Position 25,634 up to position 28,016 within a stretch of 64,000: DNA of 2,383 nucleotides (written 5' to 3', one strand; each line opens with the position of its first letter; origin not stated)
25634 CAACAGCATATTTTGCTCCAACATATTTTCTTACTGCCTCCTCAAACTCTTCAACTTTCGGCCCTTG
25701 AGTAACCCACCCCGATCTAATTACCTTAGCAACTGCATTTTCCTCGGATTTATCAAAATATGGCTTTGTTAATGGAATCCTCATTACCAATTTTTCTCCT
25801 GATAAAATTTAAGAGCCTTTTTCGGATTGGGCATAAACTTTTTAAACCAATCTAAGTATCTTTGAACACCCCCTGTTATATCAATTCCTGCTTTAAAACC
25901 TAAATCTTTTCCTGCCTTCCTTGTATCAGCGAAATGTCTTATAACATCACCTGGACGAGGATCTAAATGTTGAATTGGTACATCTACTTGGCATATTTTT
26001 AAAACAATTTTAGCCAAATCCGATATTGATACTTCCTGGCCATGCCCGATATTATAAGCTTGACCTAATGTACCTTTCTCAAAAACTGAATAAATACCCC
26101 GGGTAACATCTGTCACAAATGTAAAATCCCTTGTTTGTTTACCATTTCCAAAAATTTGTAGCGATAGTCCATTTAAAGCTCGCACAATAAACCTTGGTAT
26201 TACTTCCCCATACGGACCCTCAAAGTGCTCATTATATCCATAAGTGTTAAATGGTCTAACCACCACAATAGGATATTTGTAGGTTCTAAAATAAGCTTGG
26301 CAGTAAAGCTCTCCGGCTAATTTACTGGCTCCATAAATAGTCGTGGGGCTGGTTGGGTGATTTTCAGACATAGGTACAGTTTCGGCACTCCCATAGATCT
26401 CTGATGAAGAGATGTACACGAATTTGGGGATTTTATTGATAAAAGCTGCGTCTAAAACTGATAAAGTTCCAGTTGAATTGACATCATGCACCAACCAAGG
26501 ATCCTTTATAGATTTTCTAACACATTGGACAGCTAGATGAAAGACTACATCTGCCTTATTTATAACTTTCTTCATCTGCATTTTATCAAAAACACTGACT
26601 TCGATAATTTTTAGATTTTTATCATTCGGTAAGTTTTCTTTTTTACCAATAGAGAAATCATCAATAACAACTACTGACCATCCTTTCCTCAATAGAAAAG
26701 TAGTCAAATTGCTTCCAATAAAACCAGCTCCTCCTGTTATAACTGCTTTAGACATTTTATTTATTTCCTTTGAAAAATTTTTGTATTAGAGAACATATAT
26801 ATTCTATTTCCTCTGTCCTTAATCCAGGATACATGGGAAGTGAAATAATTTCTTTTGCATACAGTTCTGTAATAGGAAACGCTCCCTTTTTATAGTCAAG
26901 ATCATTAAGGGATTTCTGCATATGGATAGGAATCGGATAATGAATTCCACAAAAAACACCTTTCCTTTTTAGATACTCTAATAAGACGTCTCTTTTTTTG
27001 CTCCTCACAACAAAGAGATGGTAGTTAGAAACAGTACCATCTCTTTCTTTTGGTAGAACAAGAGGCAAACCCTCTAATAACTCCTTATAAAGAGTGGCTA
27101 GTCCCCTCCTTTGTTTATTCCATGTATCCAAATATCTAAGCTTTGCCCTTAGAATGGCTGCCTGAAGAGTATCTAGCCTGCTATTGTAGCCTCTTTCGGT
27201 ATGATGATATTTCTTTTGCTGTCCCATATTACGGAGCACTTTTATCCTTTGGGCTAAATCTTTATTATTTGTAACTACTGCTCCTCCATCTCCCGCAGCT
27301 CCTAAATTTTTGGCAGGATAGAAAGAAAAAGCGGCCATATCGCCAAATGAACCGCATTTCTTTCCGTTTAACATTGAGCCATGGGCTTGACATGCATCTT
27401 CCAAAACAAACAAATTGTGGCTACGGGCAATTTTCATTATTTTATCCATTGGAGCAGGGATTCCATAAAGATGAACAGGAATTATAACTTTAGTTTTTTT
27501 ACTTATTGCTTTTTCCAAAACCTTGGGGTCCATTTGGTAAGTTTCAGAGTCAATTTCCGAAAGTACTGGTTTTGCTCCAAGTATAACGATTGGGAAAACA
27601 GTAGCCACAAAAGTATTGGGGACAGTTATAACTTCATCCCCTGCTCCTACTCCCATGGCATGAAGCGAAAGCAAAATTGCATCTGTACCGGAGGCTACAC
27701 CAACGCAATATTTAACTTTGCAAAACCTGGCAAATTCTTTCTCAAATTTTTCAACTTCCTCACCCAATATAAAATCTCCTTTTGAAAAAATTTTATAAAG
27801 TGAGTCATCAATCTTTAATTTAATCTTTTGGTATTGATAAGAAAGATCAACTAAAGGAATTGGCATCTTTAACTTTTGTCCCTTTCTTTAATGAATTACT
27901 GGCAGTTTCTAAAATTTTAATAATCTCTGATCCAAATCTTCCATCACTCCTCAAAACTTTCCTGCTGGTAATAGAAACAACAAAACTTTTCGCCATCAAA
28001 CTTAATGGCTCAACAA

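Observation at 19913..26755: arn-like operon predicted to build a lipid-linked N-formylated amino sugar and transfer it by an ArnT-like GT-C enzyme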

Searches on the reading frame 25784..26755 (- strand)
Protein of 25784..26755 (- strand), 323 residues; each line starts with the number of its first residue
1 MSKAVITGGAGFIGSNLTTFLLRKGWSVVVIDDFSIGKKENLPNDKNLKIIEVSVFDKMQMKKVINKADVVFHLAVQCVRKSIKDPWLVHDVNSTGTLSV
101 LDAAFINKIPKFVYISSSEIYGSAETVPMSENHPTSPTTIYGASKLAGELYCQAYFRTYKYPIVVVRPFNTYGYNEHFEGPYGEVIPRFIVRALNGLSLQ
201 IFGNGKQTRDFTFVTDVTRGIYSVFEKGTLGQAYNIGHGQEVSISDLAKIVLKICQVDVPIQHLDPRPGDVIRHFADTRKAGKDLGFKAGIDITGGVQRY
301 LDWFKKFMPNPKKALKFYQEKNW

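Call 3: search_protein_families(library=pfam, proteins=[window:25784-26755:-], max_evalue=0.01)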
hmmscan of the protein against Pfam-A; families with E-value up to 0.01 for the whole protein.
window:25784-26755:- (323 aa): 10 families
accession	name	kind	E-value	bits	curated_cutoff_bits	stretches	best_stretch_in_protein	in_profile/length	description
PF01370.27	Epimerase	-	6.3e-61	206.3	20.9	1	5-237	2-240/240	NAD dependent epimerase/dehydratase family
PF16363.11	GDP_Man_Dehyd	-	2.2e-57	195.5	27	1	6-298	2-330/332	GDP-mannose 4,6 dehydratase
PF01073.25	3Beta_HSD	-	1.8e-20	73.6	22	1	5-217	1-221/280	3-beta hydroxysteroid dehydrogenase/isomerase family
PF02719.21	Polysacc_synt_2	-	4.6e-17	62.6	20.2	1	5-269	2-266/293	Polysaccharide biosynthesis protein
PF04321.23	RmlD_sub_bind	-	6e-15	55.5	27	1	4-266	3-240/287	RmlD substrate binding domain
PF07993.18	NAD_binding_4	-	1.9e-10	40.8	20.1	1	58-180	79-214/258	Male sterility protein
PF13460.12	NAD_binding_10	-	3.5e-08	33.9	27.2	1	8-127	1-108/184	NAD(P)H-binding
PF05368.20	NmrA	-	0.00011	22.3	27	1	3-114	4-104/298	NmrA-like family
PF03435.24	Sacchrp_dh_NADP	-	0.0016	19.2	25.1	1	9-78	5-79/129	Saccharopine dehydrogenase NADP binding domain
PF00106.31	adh_short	-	0.003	17.5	26.6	0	4-69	3-72/195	short chain dehydrogenase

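Call 4: search_protein_families(library=ncbifam, proteins=[window:25784-26755:-], max_evalue=0.01)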
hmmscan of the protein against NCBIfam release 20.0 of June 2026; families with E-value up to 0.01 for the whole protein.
window:25784-26755:- (323 aa): 35 families (the best 25 are shown)
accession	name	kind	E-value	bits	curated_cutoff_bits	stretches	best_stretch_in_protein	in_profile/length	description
TIGR01181.1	dTDP_gluc_dehyt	equivalog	1.5e-57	195.1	365.1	1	4-306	2-313/321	dTDP-glucose 4,6-dehydratase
TIGR04180.1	EDH_00030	hypoth_equivalog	3.3e-53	180.7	475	1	5-288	2-293/297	NAD-dependent 4,6-dehydratase LegB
TIGR01179.1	galE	equivalog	4.4e-47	160.5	262.3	1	5-306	3-327/332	UDP-glucose 4-epimerase GalE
TIGR02197.1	heptose_epim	equivalog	2.9e-37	128.5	274.6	1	5-305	2-314/316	ADP-glyceromanno-heptose 6-epimerase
NF007582.0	PRK10217.1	equivalog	3.9e-35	121.6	698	1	1-304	1-331/355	dTDP-glucose 4,6-dehydratase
NF007490.0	PRK10084.1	subfamily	1e-33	116.9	649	1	3-305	2-335/361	dTDP-glucose 4,6-dehydratase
NF011728.1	PRK15181.1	equivalog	1.3e-32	113.2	760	1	4-304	18-337/348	Vi polysaccharide biosynthesis UDP-N-acetylglucosaminuronic acid C-4 epimerase TviC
NF047922.1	GDPFucSynFcl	equivalog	1.6e-27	96.8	500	1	98-305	86-302/308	GDP-L-fucose synthase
NF007956.0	PRK10675.1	subfamily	2.9e-27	95.7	394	1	4-294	3-319/338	UDP-glucose 4-epimerase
TIGR03466.1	HpnA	hypoth_equivalog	3.1e-24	85.5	367.65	1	3-264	2-255/327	hopanoid-associated sugar epimerase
NF008360.0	PRK11150.1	equivalog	2.6e-21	76.2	452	1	5-306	3-308/310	ADP-glyceromanno-heptose 6-epimerase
TIGR02622.1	CDP_4_6_dhtase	equivalog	6.8e-20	71.5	278.45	1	3-318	6-344/352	CDP-glucose 4,6-dehydratase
NF043036.1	ErythonDh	equivalog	4.7e-19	68.7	325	1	3-158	2-166/321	D-erythronate dehydrogenase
NF008872.0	PRK11908.1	equivalog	1.7e-17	63.5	294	1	1-255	1-271/349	bifunctional UDP-4-keto-pentose/UDP-xylose synthase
TIGR01472.1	gmd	equivalog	2.7e-16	59.7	415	1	3-257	2-270/342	GDP-mannose 4,6-dehydratase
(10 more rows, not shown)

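Call 9: search_solved_structures(query=window:25784-26755:-, max_evalue=1e-20)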
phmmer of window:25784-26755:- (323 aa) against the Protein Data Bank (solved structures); distinct sequences matched with E-value up to 1e-20: 78 (the best 60 are shown).
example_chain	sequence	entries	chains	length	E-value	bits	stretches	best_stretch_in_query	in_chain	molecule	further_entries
6dnt_A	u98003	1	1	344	4.1e-48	167.5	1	4-292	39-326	NAD-dependent epimerase/dehydratase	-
6wjb_A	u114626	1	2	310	1.3e-47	165.9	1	3-287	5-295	NAD-dependent epimerase/dehydratase family protein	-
6wj9_A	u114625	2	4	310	1.2e-46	162.6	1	3-287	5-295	NAD-dependent epimerase/dehydratase family protein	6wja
6pmh_A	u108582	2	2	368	7.3e-46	160.1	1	5-308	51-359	UDP-glucose 4-epimerase related protein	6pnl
4zrm_A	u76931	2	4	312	3.3e-45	157.9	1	5-307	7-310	UDP-glucose 4-epimerase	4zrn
7ys8_A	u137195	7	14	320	3.7e-43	151.2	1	3-305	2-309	UDP-glucose 4-epimerase | UDP-glucose 4-epimerase along with EC 5.1.3.2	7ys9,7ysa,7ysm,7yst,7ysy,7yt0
2hun_A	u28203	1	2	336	1.2e-42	149.6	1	3-306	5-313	336aa long hypothetical dTDP-glucose 4,6-dehydratase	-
3ru7_A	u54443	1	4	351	2.6e-39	138.6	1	5-309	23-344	WbgU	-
6bwl_A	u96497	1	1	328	2.7e-39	138.5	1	3-314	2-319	Pal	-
2pzj_A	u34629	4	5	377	3.3e-39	138.2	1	4-307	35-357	Putative nucleotide sugar epimerase/ dehydratase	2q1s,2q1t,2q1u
3ru9_A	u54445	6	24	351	3.5e-39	138.1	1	5-308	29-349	WbgU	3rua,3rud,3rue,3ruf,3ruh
3lu1_A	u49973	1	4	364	4e-39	137.9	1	5-308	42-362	WbgU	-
10ke_A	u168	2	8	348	5.1e-39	137.6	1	3-308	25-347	Capsular polysaccharide biosynthesis protein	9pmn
3ruc_A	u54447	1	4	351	5.6e-39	137.5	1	5-308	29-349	WbgU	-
3vps_A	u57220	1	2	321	4.3e-38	134.6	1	4-306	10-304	NAD-dependent epimerase/dehydratase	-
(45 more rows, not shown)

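Call 24: search_solved_structures(query=window:25784-26755:-, max_evalue=1e-40, show_alignments=5)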
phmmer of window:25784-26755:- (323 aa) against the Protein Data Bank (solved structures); distinct sequences matched with E-value up to 1e-40: 7.
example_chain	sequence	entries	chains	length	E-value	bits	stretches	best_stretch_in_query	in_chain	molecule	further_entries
6dnt_A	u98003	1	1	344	4.1e-48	167.5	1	4-292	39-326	NAD-dependent epimerase/dehydratase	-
6wjb_A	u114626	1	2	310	1.3e-47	165.9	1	3-287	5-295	NAD-dependent epimerase/dehydratase family protein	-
6wj9_A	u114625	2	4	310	1.2e-46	162.6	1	3-287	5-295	NAD-dependent epimerase/dehydratase family protein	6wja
6pmh_A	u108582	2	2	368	7.3e-46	160.1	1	5-308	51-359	UDP-glucose 4-epimerase related protein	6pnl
4zrm_A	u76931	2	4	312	3.3e-45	157.9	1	5-307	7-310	UDP-glucose 4-epimerase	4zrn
7ys8_A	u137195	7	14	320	3.7e-43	151.2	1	3-305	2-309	UDP-glucose 4-epimerase | UDP-glucose 4-epimerase along with EC 5.1.3.2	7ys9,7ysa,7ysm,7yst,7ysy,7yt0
2hun_A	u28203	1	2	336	1.2e-42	149.6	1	3-306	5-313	336aa long hypothetical dTDP-glucose 4,6-dehydratase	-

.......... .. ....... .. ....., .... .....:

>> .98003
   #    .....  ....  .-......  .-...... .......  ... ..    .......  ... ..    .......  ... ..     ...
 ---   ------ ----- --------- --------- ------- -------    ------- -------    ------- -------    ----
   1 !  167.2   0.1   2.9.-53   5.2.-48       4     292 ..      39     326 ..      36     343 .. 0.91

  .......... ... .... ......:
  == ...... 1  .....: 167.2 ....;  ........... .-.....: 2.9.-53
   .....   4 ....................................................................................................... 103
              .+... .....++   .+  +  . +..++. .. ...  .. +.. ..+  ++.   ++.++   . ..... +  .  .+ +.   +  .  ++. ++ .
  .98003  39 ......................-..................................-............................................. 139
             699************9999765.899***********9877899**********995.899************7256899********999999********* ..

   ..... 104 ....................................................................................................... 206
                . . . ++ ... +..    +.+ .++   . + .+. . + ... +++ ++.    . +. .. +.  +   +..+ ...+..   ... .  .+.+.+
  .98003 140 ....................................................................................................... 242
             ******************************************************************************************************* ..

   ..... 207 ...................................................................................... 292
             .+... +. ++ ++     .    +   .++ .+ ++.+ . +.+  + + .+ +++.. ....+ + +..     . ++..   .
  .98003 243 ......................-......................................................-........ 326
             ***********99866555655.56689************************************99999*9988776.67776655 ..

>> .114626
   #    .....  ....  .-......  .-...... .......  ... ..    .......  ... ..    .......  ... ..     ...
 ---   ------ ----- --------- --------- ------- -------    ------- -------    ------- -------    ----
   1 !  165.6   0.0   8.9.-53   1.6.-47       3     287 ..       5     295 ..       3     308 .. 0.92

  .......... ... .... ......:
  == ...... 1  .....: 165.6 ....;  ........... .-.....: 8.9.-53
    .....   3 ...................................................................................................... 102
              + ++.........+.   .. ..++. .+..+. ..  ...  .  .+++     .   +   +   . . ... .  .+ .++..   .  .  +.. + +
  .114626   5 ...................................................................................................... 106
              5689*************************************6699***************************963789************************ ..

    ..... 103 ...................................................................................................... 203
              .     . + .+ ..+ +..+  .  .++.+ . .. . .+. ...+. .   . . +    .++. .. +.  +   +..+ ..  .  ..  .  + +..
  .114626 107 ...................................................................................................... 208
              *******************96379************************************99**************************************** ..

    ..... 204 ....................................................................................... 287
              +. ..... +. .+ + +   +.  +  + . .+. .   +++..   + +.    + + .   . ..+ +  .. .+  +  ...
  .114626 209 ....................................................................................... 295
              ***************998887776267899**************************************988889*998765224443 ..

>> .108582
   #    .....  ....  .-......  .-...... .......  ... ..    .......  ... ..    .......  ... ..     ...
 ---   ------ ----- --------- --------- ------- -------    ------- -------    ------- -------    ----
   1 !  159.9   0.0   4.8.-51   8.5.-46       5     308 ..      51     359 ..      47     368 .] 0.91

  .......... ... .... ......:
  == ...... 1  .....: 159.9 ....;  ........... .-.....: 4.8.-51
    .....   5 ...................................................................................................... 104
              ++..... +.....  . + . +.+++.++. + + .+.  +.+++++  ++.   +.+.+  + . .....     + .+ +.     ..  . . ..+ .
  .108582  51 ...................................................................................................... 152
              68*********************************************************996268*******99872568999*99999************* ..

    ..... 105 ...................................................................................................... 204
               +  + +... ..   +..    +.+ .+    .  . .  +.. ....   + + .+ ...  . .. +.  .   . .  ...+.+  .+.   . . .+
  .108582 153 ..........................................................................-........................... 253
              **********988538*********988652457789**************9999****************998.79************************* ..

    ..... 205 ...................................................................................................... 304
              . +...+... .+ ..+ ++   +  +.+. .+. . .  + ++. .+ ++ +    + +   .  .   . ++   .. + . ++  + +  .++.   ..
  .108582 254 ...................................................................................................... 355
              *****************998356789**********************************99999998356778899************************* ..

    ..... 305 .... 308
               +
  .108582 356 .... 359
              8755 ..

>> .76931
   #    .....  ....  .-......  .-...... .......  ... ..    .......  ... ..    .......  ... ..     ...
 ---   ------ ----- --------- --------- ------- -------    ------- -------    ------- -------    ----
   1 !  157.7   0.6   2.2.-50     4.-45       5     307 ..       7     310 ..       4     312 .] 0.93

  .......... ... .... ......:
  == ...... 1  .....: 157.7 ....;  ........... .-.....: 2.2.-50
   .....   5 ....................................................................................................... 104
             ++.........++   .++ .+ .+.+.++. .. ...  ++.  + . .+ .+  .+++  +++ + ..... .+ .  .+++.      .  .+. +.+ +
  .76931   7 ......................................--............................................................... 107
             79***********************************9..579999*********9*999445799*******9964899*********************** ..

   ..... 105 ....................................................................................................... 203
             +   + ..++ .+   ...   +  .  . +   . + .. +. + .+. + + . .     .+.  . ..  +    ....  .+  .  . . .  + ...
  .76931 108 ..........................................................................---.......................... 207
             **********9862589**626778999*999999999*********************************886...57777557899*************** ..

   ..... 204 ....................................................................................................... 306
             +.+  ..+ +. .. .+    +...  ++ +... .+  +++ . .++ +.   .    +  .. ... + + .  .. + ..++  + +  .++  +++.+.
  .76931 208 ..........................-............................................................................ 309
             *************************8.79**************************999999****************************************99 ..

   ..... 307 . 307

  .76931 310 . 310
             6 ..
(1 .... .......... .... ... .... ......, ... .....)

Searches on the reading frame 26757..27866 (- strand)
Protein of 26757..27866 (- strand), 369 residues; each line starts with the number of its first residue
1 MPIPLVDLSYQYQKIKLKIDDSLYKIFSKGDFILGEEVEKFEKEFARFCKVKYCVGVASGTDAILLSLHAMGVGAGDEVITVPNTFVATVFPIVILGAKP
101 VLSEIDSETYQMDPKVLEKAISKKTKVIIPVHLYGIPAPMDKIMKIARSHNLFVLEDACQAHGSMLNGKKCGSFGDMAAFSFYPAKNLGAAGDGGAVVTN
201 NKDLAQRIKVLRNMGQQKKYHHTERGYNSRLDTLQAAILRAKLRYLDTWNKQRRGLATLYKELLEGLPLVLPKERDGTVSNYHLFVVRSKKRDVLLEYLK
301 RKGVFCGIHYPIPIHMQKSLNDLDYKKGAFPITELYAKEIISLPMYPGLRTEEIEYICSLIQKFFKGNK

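Call 3: search_protein_families(library=pfam, proteins=[window:26757-27866:-], max_evalue=0.01)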
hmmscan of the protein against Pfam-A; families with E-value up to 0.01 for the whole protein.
window:26757-27866:- (369 aa): 3 families
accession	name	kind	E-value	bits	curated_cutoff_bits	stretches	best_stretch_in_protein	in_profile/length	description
PF01041.23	DegT_DnrJ_EryC1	-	7e-118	394.4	19.8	1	18-361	6-359/360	DegT/DnrJ/EryC1/StrS aminotransferase family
PF00266.25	Aminotran_5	-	4.6e-09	36.2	21.5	1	36-257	43-284/371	Aminotransferase class-V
PF01053.26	Cys_Met_Meta_PP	-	2.9e-05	23.2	27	1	39-217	55-232/381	Cys/Met metabolism PLP-dependent enzyme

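Call 4: search_protein_families(library=ncbifam, proteins=[window:26757-27866:-], max_evalue=0.01)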
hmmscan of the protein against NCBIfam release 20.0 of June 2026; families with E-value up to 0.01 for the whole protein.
window:26757-27866:- (369 aa): 28 families (the best 25 are shown)
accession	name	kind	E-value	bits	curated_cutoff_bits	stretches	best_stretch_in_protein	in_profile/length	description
TIGR03588.1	PseC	equivalog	1.3e-77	261.3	423.5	1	10-364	4-379/380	UDP-4-amino-4,6-dideoxy-N-acetyl-beta-L-altrosamine transaminase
TIGR04181.1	NHT_00031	hypoth_equivalog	2.9e-68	230.4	420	1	35-344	29-357/359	LegC family aminotransferase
NF008687.0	PRK11706.1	equivalog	9.1e-64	215.5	375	1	45-365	40-374/375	dTDP-4-amino-4,6-dideoxygalactose transaminase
NF008658.2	PRK11658.1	equivalog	4.6e-61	206.5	631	1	25-363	22-375/379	UDP-4-amino-4-deoxy-L-arabinose aminotransferase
NF011936.0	PRK15407.1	equivalog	2.9e-57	194.3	423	2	33-216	62-252/440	lipopolysaccharide biosynthesis protein RfbH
TIGR02379.1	ECA_wecE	subfamily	5.3e-55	186.7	434.85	1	53-365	48-375/376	dTDP-4-amino-4,6-dideoxy-D-glucose transaminase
TIGR04427.1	PLP_DesI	equivalog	4.9e-52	177.3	650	1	38-362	54-380/390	dTDP-4-dehydro-6-deoxyglucose aminotransferase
NF004770.0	PRK06108.1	subfamily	5.6e-08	32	422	1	44-178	89-230/396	pyridoxal phosphate-dependent aminotransferase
NF005816.0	PRK07682.1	equivalog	8.7e-07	27.9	620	1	59-161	98-206/390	aminotransferase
NF006488.0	PRK08912.1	equivalog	1.9e-06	27.1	498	1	57-163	92-192/387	aminotransferase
NF006569.0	PRK09082.1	subfamily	2.1e-06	27.1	420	1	40-159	79-204/386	methionine aminotransferase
NF004975.0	PRK06348.1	equivalog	2.8e-06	26.6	549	1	28-158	65-202/384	pyridoxal phosphate-dependent aminotransferase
TIGR01977.1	am_tr_V_EF2568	hypoth_equivalog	3.8e-06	26.2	377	1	75-203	85-217/376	cysteine desulfurase family protein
NF004621.0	PRK05957.1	equivalog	1.8e-05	23.7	498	1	52-131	89-167/389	pyridoxal phosphate-dependent aminotransferase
NF041091.1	asp_aminotase_Arch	equivalog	2.6e-05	23.2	550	1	49-157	85-199/376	aspartate aminotransferase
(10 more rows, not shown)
